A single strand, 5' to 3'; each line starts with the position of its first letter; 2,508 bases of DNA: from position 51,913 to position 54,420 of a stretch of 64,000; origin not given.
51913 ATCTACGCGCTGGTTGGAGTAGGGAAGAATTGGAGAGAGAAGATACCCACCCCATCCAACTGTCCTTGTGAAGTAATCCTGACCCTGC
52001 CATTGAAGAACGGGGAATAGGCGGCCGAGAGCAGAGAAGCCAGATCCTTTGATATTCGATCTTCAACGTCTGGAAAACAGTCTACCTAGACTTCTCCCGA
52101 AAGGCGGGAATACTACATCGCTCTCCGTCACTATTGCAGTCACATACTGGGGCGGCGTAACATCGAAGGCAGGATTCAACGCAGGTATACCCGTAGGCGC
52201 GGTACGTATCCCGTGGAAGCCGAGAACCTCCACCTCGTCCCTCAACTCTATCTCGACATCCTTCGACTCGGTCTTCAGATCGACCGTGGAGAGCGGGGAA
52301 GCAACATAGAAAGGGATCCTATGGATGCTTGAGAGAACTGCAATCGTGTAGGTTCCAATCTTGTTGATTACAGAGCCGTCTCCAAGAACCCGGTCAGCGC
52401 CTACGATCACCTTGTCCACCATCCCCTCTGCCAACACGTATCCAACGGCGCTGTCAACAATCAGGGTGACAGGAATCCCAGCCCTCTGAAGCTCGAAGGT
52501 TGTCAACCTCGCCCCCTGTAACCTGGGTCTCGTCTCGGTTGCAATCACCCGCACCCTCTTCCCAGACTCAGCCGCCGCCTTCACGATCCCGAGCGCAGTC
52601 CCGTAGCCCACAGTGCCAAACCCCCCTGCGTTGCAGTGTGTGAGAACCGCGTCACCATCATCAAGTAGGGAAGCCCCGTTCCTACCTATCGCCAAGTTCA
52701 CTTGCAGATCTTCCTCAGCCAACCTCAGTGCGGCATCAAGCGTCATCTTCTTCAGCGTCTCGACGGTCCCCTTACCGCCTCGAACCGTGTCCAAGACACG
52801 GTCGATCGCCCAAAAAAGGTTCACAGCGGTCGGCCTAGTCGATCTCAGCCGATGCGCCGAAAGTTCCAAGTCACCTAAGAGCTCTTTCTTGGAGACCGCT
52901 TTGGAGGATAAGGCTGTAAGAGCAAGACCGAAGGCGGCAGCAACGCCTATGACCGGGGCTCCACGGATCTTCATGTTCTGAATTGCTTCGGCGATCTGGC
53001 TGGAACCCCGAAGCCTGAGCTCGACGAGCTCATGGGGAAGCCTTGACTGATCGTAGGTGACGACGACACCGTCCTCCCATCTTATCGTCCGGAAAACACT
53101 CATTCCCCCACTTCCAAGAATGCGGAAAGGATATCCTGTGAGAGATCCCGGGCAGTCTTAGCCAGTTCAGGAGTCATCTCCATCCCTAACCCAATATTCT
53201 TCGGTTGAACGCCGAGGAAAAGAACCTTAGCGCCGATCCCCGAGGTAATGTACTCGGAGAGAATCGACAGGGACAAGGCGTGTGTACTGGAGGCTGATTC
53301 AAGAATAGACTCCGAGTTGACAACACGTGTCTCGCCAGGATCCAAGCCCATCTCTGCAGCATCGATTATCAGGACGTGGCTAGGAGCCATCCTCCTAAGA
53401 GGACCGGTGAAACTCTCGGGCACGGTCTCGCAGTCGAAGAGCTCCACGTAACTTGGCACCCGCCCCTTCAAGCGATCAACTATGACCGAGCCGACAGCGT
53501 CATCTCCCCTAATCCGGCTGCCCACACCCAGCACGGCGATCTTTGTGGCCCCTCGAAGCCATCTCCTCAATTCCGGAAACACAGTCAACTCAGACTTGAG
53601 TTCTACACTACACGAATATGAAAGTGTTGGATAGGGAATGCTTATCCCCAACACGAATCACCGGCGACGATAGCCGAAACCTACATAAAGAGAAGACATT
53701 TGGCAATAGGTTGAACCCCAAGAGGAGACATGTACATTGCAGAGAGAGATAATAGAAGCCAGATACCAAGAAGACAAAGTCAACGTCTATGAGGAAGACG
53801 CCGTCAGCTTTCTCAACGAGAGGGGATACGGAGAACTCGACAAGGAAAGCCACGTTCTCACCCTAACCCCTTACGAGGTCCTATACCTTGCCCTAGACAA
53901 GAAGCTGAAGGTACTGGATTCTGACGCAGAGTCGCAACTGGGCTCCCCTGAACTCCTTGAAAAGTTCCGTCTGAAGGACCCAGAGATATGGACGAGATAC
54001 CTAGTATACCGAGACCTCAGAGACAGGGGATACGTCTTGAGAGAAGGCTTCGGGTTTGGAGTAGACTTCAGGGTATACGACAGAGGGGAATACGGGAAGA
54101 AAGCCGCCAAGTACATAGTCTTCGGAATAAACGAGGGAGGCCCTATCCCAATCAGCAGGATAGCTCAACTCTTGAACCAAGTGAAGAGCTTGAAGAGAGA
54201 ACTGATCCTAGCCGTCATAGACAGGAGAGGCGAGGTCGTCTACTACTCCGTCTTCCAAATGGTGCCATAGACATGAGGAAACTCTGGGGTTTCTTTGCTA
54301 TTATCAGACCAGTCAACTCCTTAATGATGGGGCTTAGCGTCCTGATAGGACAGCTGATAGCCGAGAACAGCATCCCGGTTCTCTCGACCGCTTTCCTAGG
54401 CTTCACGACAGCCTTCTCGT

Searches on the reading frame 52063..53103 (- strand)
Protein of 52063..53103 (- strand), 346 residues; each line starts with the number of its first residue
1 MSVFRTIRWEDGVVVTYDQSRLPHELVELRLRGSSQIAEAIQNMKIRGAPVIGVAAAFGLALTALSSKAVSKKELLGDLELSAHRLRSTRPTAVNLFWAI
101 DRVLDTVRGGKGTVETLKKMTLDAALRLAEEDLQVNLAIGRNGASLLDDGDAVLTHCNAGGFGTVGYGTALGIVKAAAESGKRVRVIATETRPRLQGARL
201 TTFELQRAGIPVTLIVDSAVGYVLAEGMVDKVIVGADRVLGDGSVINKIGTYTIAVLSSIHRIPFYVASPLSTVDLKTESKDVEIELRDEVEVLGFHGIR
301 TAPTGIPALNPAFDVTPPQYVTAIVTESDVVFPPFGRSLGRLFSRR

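Call 11: search_protein_families(library=pfam, proteins=[window:52063-53103:-], max_evalue=0.01)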
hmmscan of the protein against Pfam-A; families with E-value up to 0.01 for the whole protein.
window:52063-53103:- (346 aa): 1 family
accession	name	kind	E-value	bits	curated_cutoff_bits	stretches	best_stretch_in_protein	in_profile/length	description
PF01008.23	IF-2B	-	1.3e-84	284.1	22.4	1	45-328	1-275/280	Initiation factor 2 subunit family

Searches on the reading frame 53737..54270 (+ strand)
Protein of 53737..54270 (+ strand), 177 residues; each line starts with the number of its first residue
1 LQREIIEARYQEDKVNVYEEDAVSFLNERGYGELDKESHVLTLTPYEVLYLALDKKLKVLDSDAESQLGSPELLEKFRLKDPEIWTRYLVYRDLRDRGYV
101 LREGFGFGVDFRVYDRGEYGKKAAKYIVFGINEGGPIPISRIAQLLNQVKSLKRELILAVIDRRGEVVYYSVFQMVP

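Call 11: search_protein_families(library=pfam, proteins=[window:53737-54270:+], max_evalue=0.01)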
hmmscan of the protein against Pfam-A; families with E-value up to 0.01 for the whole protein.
window:53737-54270:+ (177 aa): 2 families
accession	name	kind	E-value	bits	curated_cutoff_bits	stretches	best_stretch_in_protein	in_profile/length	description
PF01974.23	tRNA_int_endo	-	3.9e-25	88.2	27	1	84-169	1-85/85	tRNA intron endonuclease, catalytic C-terminal domain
PF02778.19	tRNA_int_endo_N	-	4.7e-07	29.7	21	1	8-63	3-58/67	tRNA intron endonuclease, N-terminal domain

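Call 13: search_solved_structures(query=window:53737-54270:+, max_evalue=0.01, show_alignments=3)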
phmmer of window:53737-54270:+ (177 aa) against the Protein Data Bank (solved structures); distinct sequences matched with E-value up to 0.01: 21.
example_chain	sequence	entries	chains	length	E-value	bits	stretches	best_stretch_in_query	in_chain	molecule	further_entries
5x89_A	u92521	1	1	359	1.6e-26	96.2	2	36-163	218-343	EndA-like protein,tRNA-splicing endonuclease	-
1a79_A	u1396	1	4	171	1.1e-22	83.7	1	12-174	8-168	TRNA ENDONUCLEASE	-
4fz2_A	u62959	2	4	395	9.8e-17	64.4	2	80-160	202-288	tRNA intron endonuclease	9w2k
1r0v_A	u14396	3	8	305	1e-12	51.3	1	36-156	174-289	tRNA-intron endonuclease | Putative tRNA-intron endonuclease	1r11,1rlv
2gjw_A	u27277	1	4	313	1.3e-12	51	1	36-156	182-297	tRNA-splicing endonuclease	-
3p1y_A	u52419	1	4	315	2.3e-12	50.1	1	41-156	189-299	tRNA-splicing endonuclease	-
2cv8_A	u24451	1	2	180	2.9e-12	49.8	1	41-174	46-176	tRNA-splicing endonuclease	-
3ajv_B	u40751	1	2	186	9.8e-12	48.1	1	41-172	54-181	tRNA-splicing endonuclease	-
3p1z_B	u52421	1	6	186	6e-11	45.5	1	41-172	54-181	tRNA-splicing endonuclease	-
3iey_A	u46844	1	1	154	1.2e-10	44.5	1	47-163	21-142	tRNA-splicing endonuclease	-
2zyz_B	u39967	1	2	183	1e-09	41.5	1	32-169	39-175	tRNA-splicing endonuclease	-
2ohc_A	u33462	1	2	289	5.4e-05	26.2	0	89-161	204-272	tRNA-splicing endonuclease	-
2ohe_A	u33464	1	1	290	5.5e-05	26.2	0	89-161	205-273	tRNA-splicing endonuclease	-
6z9u_A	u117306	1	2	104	7.8e-05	25.6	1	86-172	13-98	tRNA-splicing endonuclease subunit Sen34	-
8hmy_B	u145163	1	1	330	0.00016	24.7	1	86-172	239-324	tRNA-splicing endonuclease subunit Sen34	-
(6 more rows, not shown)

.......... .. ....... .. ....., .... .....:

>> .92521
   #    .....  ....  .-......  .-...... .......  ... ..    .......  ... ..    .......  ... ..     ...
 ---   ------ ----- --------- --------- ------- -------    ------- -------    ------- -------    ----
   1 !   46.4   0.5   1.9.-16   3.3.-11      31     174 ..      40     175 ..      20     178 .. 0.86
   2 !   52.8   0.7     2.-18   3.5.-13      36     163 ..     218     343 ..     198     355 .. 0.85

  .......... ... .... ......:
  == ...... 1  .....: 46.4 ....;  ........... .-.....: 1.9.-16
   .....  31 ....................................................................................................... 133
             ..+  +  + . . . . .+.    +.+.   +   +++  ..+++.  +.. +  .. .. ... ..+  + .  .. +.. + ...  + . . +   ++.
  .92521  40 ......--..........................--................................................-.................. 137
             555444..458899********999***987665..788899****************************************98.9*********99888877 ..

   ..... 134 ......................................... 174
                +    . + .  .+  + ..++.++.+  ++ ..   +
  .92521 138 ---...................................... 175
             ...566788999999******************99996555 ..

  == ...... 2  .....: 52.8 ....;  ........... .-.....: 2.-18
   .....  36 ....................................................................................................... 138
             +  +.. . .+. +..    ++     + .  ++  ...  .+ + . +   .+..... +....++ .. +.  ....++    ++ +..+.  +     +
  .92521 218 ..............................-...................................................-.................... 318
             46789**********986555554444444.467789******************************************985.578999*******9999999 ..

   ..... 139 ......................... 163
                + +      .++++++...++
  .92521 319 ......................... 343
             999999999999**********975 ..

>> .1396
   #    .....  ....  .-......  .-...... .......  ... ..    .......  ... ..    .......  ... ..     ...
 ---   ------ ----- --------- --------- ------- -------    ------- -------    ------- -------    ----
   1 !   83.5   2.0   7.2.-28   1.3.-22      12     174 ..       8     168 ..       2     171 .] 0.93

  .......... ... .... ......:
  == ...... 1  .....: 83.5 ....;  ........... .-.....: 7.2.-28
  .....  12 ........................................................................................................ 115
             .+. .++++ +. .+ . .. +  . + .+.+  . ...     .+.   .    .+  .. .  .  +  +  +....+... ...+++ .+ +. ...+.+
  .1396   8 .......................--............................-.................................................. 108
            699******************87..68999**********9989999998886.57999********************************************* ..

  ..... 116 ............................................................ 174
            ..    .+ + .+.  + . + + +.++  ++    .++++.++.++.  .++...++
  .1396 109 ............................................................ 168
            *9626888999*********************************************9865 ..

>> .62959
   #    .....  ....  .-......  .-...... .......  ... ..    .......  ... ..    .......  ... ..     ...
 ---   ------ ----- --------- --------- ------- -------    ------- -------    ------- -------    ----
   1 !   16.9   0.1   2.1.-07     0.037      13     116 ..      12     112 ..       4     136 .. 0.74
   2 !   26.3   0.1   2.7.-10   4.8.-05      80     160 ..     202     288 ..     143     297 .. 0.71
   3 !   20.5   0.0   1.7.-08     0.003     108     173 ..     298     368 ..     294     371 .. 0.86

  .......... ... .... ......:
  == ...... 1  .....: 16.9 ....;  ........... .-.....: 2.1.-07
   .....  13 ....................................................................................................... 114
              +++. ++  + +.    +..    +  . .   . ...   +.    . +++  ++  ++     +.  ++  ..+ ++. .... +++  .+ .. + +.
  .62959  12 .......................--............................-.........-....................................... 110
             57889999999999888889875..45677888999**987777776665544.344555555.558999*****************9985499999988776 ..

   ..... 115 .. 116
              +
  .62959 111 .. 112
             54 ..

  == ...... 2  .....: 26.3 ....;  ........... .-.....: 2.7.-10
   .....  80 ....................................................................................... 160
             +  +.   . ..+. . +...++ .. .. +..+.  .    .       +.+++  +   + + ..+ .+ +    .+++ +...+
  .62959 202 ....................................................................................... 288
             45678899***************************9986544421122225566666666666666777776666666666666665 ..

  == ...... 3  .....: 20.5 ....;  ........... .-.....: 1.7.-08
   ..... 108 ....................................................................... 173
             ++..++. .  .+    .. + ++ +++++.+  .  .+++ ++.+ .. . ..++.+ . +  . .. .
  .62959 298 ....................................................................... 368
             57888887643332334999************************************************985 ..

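Call 47: search_protein_families(library=ncbifam, proteins=[window:53737-54270:+], max_evalue=0.01)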
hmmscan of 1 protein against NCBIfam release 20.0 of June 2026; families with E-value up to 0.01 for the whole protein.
window:53737-54270:+ (177 aa): 8 families
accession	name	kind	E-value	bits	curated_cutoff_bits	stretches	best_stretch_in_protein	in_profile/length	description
NF006795.0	PRK09300.1-3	equivalog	1.4e-24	86.8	501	1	8-173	3-162/350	tRNA splicing endonuclease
TIGR00324.1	endA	equivalog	6.5e-23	81.5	59.6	1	8-172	4-174/177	tRNA-intron lyase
NF006796.0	PRK09300.1-4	equivalog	5.5e-22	78.2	518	1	7-172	2-155/335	tRNA splicing endonuclease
NF006794.0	PRK09300.1-1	equivalog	1.1e-12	47.5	383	1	8-172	3-158/346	tRNA splicing endonuclease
NF006797.0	PRK09300.1-5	equivalog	1.1e-09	38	292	1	89-169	204-279/290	tRNA splicing endonuclease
NF007085.0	PRK09539.1-2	equivalog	1.6e-08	34.8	157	1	62-172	15-117/124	tRNA-splicing endonuclease subunit beta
NF007084.0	PRK09539.1-1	equivalog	4.5e-07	29.8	162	1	85-173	50-134/140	tRNA-splicing endonuclease subunit beta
NF007086.0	PRK09539.1-3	equivalog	0.0002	22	101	1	122-172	34-84/92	tRNA-splicing endonuclease subunit beta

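Call 48: find_homologous_proteins(query=window:53737-54270:+, max_evalue=0.00001)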
Query window:53737-54270:+ (177 aa): 1229 proteins with E <= 0.00001 among 1347 candidates; the best 120 are listed.
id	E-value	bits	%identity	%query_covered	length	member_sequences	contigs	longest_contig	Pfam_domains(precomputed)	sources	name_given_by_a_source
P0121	7.8e-110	382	100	100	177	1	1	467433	PF01974.24,PF02778.20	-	-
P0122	1.8e-97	342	86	100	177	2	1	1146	PF01974.24,PF02778.20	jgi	-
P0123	3.6e-94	331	86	100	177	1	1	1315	PF01974.24,PF02778.20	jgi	-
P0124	5.7e-94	331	83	100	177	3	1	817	PF01974.24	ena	-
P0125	5.3e-93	327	83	100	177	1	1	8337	PF01974.24,PF02778.20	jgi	-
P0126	3.1e-91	322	81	99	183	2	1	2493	PF01974.24,PF02778.20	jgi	-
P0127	5.7e-90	318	80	100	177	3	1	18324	PF01974.24,PF02778.20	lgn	-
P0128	1.3e-88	313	80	100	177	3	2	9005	PF01974.24,PF02778.20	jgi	-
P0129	1.3e-88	313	77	100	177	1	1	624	PF01974.24,PF02778.20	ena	-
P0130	1.4e-87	310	79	100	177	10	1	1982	PF01974.24,PF02778.20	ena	-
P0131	4.3e-86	305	78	100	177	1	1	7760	PF01974.24,PF02778.20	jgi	jgi:tRNA-intron endonuclease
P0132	3.3e-84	299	75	100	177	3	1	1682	PF01974.24,PF02778.20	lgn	-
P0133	1.6e-72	261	67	100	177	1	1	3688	PF01974.24,PF02778.20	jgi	-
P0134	3.7e-60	220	63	97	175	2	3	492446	PF01974.24,PF02778.20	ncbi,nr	ncbi:tRNA-intron lyase [Candidatus Bathyarchaeota archaeon]|nr:tRNA-intron lyase [Candidatus Bathyar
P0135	5.5e-59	217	61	97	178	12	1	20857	PF01974.24,PF02778.20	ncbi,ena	-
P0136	1.2e-54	203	54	97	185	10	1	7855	PF01974.24,PF02778.20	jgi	-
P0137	1.9e-54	202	54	95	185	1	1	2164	PF01974.24,PF02778.20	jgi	-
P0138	2.5e-53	198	53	97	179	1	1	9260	PF01974.24,PF02778.20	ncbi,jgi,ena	-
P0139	5.0e-53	197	52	99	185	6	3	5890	PF01974.24,PF02778.20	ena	-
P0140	1.0e-52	196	52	97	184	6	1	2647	PF01974.24,PF02778.20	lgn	-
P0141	2.5e-52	195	52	99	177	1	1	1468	PF01974.24,PF02778.20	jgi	-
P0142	2.3e-51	192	51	99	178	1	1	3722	PF01974.24,PF02778.20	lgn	-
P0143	8.9e-51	190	53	97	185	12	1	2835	PF01974.24,PF02778.20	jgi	-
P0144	1.5e-50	189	52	99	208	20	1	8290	PF01974.24,PF02778.20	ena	-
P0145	1.6e-50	189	53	97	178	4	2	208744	PF01974.24,PF02778.20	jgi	jgi:tRNA-intron endonuclease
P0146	5.8e-50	187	52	97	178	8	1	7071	PF01974.24,PF02778.20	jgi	-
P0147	6.8e-50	187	51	97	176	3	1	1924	PF01974.24,PF02778.20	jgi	-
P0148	1.3e-49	186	49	99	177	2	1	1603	PF01974.24,PF02778.20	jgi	jgi:tRNA-intron endonuclease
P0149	1.6e-49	186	53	97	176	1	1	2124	PF01974.24,PF02778.20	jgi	-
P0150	1.7e-49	186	52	97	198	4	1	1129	PF01974.24,PF02778.20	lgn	-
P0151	7.5e-49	184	51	97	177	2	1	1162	PF01974.24,PF02778.20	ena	-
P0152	9.7e-49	183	50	97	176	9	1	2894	PF01974.24,PF02778.20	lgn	-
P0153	1.0e-48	183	49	99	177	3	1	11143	PF01974.24,PF02778.20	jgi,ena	-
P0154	2.3e-48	182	51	97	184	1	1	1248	PF01974.24,PF02778.20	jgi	jgi:tRNA-intron endonuclease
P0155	5.8e-48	181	52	97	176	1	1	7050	PF01974.24,PF02778.20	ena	-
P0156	5.9e-48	181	53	97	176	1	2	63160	PF01974.24,PF02778.20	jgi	jgi:tRNA-intron endonuclease, archaea type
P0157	6.3e-48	181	51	97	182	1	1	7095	PF01974.24,PF02778.20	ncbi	-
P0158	1.1e-47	180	47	97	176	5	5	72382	PF12928.13,PF01974.24,PF02778.20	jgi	-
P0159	1.6e-47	179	49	97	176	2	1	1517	PF01974.24,PF02778.20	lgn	-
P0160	2.0e-47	179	51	94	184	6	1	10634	PF01974.24,PF02778.20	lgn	-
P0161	2.2e-47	179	51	97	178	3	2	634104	PF01974.24,PF02778.20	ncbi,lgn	-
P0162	5.6e-47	178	50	97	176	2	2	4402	PF01974.24,PF02778.20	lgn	-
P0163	7.8e-47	177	50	95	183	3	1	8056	PF01974.24,PF02778.20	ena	-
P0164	1.2e-46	177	52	99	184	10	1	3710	PF01974.24,PF02778.20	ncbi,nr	ncbi:tRNA-intron lyase [Candidatus Bathyarchaeota archaeon]|nr:MAG: tRNA-intron lyase [Candidatus Ba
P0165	1.3e-46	176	49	94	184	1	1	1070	PF01974.24,PF02778.20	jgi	jgi:tRNA-intron endonuclease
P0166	1.3e-46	176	48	97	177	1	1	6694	PF01974.24,PF02778.20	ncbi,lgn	ncbi:MAG: tRNA-intron lyase [Candidatus Bathyarchaeia archaeon]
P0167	1.6e-46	176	51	97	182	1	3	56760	PF01974.24,PF02778.20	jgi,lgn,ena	-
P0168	2.0e-46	176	50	97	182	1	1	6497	PF01974.24,PF02778.20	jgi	jgi:tRNA-intron endonuclease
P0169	3.5e-46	175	50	95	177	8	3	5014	PF01974.24,PF02778.20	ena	-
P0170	3.5e-46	175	49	95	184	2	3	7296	PF01974.24,PF02778.20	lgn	-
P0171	3.5e-46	175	52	96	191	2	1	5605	PF01974.24,PF02778.20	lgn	-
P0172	3.7e-46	175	47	97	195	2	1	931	PF01974.24,PF02778.20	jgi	jgi:tRNA-intron endonuclease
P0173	4.1e-46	175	50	97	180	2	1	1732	PF01974.24,PF02778.20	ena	-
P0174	5.3e-46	174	54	94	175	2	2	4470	PF01974.24,PF02778.20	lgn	-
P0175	5.7e-46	174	47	100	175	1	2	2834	PF01974.24,PF02778.20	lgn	-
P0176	7.3e-46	174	51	96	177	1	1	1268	PF01974.24,PF02778.20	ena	-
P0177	8.0e-46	174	50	97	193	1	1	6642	PF01974.24,PF02778.20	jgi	jgi:tRNA-intron endonuclease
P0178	8.5e-46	174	50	93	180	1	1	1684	PF01974.24,PF02778.20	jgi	jgi:tRNA-intron endonuclease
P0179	1.0e-45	174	50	97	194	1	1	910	PF01974.24,PF02778.20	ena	-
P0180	1.2e-45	173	51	97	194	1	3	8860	PF01974.24,PF02778.20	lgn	-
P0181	1.3e-45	173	55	87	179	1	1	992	PF01974.24,PF02778.20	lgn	-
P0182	1.4e-45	173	49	100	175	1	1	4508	PF01974.24,PF02778.20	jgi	jgi:tRNA-intron endonuclease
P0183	1.4e-45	173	51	97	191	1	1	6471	PF01974.24,PF02778.20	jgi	-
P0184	1.4e-45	173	49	98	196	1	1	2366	PF01974.24,PF02778.20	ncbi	-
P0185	1.5e-45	173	51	97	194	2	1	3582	PF01974.24,PF02778.20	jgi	-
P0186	1.8e-45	173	50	97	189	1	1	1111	PF01974.24,PF02778.20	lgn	-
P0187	1.8e-45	173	51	97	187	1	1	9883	PF12928.13,PF01974.24,PF02778.20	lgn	-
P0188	2.2e-45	172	51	98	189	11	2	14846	PF12928.13,PF01974.24,PF02778.20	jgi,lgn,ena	-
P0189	2.4e-45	172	48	100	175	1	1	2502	PF01974.24,PF02778.20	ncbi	-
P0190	2.4e-45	172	50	97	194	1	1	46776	PF01974.24,PF02778.20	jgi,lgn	jgi:tRNA-intron endonuclease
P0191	2.6e-45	172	49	97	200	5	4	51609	PF01974.24,PF02778.20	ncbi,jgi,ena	-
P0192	3.1e-45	172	50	97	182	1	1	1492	PF01974.24,PF02778.20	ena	-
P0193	3.4e-45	172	48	100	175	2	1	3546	PF01974.24,PF02778.20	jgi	-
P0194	3.6e-45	172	54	89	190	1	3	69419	PF01974.24,PF02778.20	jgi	-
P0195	3.9e-45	172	50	97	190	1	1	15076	PF01974.24,PF02778.20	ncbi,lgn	ncbi:MAG: tRNA-intron lyase [Candidatus Bathyarchaeia archaeon]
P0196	4.2e-45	171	51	88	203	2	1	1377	PF01974.24,PF02778.20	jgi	-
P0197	4.4e-45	171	48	97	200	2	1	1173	PF01974.24,PF02778.20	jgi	-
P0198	4.7e-45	171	50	97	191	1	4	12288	PF01974.24,PF02778.20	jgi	-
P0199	4.7e-45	171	50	97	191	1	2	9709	PF01974.24,PF02778.20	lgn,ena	-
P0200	4.8e-45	171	50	97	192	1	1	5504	PF01974.24,PF02778.20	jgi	-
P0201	5.5e-45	171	50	97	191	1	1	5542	PF01974.24,PF02778.20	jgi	-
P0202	5.8e-45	171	49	97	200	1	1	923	PF01974.24,PF02778.20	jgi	-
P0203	7.6e-45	171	49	97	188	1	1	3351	PF01974.24,PF02778.20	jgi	-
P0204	8.6e-45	170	50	97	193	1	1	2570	PF01974.24,PF02778.20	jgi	jgi:tRNA-intron endonuclease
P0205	8.7e-45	170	50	96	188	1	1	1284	PF01974.24,PF02778.20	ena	-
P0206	8.8e-45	170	49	97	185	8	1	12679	PF01974.24,PF02778.20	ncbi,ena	-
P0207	9.9e-45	170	50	97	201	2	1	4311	PF01974.24,PF02778.20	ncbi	-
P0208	1.1e-44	170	50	97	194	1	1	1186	PF01974.24,PF02778.20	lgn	-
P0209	1.1e-44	170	49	94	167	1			PF01974.24,PF02778.20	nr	nr:tRNA-intron lyase [Nitrososphaeria archaeon]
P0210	1.3e-44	170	50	97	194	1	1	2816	PF01974.24,PF02778.20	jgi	jgi:tRNA-intron endonuclease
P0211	1.3e-44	170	50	97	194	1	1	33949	PF01974.24,PF02778.20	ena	-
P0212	1.6e-44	170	47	97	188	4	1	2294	PF01974.24,PF02778.20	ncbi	-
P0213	1.6e-44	170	47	97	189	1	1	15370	PF01974.24,PF02778.20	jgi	jgi:tRNA-intron endonuclease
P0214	1.9e-44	169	48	98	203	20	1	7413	PF01974.24,PF02778.20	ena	-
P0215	1.9e-44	169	49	97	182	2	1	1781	PF01974.24,PF02778.20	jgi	-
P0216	2.3e-44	169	46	97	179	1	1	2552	PF01974.24,PF02778.20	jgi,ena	-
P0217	2.6e-44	169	49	98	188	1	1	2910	PF01974.24,PF02778.20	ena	-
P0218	2.6e-44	169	50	97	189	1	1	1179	PF01974.24,PF02778.20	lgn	-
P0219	2.6e-44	169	47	100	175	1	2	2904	PF01974.24,PF02778.20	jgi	-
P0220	2.8e-44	169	49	97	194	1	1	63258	PF01974.24,PF02778.20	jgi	jgi:tRNA-intron endonuclease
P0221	2.9e-44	169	50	97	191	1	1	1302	PF01974.24,PF02778.20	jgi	-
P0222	3.1e-44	169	54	85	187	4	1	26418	PF01974.24,PF02778.20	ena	-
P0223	3.2e-44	169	52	94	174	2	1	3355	PF01974.24,PF02778.20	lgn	-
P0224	3.5e-44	168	47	100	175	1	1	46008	PF01974.24,PF02778.20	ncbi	-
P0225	3.6e-44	168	49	97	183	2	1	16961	PF01974.24,PF02778.20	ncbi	-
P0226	3.6e-44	168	48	97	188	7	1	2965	PF01974.24,PF02778.20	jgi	-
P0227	3.6e-44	168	47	100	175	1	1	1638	PF01974.24,PF02778.20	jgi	-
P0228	3.7e-44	168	47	100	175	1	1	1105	PF01974.24,PF02778.20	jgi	-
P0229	4.0e-44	168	49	98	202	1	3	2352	PF01974.24,PF02778.20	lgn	-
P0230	4.1e-44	168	51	98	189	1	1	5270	PF01974.24,PF02778.20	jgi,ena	-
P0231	4.1e-44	168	48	97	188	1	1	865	PF01974.24,PF02778.20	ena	-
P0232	4.3e-44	168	49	99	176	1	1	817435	PF01974.24,PF02778.20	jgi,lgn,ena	-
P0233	4.6e-44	168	48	100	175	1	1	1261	PF01974.24,PF02778.20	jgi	-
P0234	4.8e-44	168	46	98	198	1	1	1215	PF01974.24,PF02778.20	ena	-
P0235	5.0e-44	168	47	97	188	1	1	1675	PF01974.24,PF02778.20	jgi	jgi:tRNA-intron endonuclease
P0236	5.0e-44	168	48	97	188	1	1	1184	PF01974.24,PF02778.20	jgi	jgi:tRNA-intron endonuclease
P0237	5.1e-44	168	49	97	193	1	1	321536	PF01974.24,PF02778.20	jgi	jgi:tRNA-intron endonuclease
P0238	5.1e-44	168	49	97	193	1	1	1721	PF01974.24,PF02778.20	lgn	-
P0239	5.2e-44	168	48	100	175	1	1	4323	PF01974.24,PF02778.20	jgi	-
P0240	5.9e-44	168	47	99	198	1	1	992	PF01974.24,PF02778.20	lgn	-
